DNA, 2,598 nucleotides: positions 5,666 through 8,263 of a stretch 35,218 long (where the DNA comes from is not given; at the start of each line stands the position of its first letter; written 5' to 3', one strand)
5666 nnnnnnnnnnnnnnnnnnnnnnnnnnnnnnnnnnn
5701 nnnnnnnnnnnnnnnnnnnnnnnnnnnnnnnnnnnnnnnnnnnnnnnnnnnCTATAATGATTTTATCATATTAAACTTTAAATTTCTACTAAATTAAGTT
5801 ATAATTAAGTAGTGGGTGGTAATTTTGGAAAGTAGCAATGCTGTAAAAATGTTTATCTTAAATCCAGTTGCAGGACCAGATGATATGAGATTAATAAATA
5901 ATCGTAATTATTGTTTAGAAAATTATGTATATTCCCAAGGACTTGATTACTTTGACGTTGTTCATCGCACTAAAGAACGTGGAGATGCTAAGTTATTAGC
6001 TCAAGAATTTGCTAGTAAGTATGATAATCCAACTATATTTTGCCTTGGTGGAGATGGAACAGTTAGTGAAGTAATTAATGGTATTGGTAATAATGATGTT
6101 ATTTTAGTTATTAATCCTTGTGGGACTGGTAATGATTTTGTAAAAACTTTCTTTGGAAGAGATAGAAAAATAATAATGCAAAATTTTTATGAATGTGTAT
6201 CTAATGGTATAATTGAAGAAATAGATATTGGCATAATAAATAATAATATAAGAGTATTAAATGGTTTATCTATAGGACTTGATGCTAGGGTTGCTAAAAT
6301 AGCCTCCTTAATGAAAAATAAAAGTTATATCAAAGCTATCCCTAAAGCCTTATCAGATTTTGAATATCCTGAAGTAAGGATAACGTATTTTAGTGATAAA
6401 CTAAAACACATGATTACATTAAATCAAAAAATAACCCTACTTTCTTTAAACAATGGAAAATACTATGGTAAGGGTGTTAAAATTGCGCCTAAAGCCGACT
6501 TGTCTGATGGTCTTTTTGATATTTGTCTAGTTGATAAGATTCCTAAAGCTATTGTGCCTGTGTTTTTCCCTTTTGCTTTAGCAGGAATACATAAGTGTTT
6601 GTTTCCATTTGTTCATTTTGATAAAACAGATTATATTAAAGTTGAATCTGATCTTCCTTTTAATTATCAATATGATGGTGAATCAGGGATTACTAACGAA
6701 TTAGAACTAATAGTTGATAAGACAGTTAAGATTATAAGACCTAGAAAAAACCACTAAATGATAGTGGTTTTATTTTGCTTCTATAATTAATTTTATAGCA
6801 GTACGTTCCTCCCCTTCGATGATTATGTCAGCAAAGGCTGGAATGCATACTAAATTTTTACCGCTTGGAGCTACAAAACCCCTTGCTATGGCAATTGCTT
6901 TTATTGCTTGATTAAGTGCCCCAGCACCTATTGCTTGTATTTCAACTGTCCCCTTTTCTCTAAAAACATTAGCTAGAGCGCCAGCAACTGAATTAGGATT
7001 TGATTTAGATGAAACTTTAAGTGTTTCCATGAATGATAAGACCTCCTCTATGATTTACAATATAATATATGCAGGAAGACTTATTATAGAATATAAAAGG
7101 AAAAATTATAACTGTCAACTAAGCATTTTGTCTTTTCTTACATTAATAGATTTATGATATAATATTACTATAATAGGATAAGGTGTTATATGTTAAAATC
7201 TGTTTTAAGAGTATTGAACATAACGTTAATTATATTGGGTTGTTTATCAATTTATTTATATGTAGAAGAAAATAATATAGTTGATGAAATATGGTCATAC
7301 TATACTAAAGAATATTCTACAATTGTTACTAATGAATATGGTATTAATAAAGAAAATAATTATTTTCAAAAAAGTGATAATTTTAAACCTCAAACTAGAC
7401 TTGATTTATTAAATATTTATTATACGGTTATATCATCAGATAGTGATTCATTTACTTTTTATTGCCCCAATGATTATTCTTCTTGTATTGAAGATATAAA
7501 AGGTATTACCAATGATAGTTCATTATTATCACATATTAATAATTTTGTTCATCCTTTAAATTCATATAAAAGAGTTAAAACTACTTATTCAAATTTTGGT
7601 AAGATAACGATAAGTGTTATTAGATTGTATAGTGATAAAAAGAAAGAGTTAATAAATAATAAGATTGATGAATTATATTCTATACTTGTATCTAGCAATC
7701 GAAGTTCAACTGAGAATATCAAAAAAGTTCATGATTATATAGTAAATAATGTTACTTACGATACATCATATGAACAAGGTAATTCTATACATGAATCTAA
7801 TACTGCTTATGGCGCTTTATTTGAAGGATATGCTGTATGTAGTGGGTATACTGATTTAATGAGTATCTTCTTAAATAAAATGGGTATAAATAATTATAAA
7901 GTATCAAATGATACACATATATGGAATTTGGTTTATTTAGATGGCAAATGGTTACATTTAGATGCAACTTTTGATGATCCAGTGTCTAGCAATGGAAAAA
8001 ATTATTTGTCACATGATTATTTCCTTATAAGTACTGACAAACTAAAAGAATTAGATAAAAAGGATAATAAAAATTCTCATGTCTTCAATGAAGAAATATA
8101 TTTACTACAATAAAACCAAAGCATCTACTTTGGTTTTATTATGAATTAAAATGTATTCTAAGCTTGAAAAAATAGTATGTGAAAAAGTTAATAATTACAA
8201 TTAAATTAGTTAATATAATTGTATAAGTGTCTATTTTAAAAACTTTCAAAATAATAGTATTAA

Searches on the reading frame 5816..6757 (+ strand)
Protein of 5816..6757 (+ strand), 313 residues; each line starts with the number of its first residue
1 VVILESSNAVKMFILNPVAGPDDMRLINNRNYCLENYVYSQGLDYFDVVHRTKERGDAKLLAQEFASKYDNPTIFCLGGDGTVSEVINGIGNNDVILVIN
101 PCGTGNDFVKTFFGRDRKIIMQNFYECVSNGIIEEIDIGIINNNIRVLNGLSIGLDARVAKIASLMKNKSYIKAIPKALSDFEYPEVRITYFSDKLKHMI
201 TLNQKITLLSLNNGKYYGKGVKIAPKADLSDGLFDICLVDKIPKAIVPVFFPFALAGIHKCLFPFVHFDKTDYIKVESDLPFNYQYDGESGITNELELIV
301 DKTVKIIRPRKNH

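Call 31: search_protein_families(library=ncbifam, proteins=[window:5816-6757:+], max_evalue=0.00001)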
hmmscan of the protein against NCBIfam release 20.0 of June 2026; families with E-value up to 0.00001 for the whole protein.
window:5816-6757:+ (313 aa): 10 families
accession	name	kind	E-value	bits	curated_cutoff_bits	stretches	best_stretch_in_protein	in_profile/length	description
TIGR00147.1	TIGR00147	subfamily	2.6e-25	89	118.65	1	48-298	36-283/296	YegS/Rv2252/BmrU family lipid kinase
NF009874.0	PRK13337.1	equivalog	2e-21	76.2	385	1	45-298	34-282/305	diacylglycerol kinase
NF008882.0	PRK11914.1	equivalog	1.9e-20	73.2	302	1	40-308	37-302/306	diacylglycerol kinase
NF009605.0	PRK13059.1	equivalog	3.8e-20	72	313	1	12-298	5-280/295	putative lipid kinase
NF009025.0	PRK12361.1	equivalog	6.9e-18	64.1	505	1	9-310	242-541/546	hypothetical protein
NF009604.0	PRK13057.1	equivalog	1.3e-17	63.7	274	1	61-311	54-297/302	lipid kinase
NF009602.0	PRK13054.1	equivalog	3e-17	62.7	284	1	49-299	36-282/301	lipid kinase YegS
NF009603.0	PRK13055.1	subfamily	2.5e-15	56.3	342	1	12-295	6-285/335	diacylglycerol kinase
TIGR03702.1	lip_kinase_YegS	equivalog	4.8e-13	48.8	387.45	1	49-298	32-277/295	lipid kinase YegS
NF002033.0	PRK00861.1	subfamily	1.1e-10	40.6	293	1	12-164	15-156/328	putative lipid kinase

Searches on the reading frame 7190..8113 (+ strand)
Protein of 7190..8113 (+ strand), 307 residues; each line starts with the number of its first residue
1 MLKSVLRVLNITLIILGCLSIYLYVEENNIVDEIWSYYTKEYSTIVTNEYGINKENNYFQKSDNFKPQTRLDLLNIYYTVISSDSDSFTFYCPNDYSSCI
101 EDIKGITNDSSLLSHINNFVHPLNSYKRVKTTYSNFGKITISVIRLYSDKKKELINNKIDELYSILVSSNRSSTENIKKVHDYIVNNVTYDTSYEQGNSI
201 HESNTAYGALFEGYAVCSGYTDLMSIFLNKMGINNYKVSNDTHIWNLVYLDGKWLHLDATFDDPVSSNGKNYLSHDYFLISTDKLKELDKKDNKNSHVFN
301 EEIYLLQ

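Call 31: search_protein_families(library=ncbifam, proteins=[window:7190-8113:+], max_evalue=0.00001)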
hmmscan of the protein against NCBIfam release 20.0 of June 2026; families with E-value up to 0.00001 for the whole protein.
window:7190-8113:+ (307 aa): 1 family
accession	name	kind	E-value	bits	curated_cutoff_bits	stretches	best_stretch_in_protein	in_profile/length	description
NF045980.1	MAG6410_fam_LP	equivalog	2.5e-24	85.6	450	1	170-296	163-296/622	MAG6410 family transglutaminase-related lipoprotein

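Call 37: search_protein_families(library=pfam, proteins=[window:7190-8113:+], max_evalue=0.001)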
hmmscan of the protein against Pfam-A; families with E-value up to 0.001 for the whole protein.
window:7190-8113:+ (307 aa): 2 families
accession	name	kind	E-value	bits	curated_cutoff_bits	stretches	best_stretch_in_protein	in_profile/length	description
PF01841.26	Transglut_core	-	1.3e-10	41.9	23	1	168-259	9-108/108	Transglutaminase-like superfamily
PF04473.18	DUF553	-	0.00063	19.7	20.5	0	162-238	6-85/140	Transglutaminase-like domain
